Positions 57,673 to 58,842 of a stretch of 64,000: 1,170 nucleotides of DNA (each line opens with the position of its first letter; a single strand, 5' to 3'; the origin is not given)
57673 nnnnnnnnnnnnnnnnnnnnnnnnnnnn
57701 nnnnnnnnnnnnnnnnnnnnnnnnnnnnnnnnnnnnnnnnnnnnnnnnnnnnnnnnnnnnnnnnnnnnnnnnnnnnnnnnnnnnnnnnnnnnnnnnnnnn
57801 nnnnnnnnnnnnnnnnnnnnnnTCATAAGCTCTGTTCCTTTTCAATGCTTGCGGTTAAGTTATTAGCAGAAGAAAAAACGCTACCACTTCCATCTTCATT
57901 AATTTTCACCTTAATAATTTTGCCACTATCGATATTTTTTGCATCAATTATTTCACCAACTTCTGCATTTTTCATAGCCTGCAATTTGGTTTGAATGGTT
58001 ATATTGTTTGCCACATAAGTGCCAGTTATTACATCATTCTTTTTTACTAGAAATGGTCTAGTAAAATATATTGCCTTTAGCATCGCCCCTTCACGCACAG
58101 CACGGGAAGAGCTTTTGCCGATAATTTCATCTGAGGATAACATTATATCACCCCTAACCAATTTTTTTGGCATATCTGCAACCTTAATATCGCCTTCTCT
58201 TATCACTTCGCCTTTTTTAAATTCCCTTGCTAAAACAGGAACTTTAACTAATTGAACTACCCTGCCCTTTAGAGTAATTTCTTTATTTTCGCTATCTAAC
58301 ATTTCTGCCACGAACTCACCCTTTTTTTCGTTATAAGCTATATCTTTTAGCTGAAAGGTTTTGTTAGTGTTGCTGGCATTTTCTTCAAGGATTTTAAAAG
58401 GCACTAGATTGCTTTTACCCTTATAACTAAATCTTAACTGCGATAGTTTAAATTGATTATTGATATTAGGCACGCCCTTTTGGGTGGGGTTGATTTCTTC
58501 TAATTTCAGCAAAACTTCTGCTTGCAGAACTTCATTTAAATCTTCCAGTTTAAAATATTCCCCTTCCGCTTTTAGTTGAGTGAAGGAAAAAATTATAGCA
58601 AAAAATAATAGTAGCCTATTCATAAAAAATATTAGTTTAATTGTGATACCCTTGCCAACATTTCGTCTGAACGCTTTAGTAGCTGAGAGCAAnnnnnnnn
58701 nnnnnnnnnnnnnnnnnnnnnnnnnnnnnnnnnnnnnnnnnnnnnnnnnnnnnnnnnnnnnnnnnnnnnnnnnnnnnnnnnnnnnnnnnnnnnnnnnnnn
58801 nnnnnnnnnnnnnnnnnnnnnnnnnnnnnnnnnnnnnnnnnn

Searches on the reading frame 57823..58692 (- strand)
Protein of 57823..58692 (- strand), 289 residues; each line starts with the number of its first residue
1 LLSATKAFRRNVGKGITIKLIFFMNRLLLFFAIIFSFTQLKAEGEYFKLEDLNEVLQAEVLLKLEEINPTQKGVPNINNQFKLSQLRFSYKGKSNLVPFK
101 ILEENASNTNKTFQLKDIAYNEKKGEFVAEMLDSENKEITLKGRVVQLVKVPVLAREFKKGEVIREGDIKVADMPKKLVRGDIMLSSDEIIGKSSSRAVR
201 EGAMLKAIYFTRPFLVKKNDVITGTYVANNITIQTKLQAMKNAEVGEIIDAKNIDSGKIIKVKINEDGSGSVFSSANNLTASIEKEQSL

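Call 101: search_protein_families(library=pfam, proteins=[window:57823-58692:-], max_evalue=0.0001)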
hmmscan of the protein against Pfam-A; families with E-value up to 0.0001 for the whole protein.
window:57823-58692:- (289 aa): 2 families
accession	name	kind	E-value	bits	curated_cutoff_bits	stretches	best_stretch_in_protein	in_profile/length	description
PF13144.11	ChapFlgA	-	2.6e-25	89.3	23.8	1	150-272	2-122/122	Chaperone for flagella basal body P-ring formation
PF08666.17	SAF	-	6.3e-08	33.5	21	1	150-206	2-58/63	SAF domain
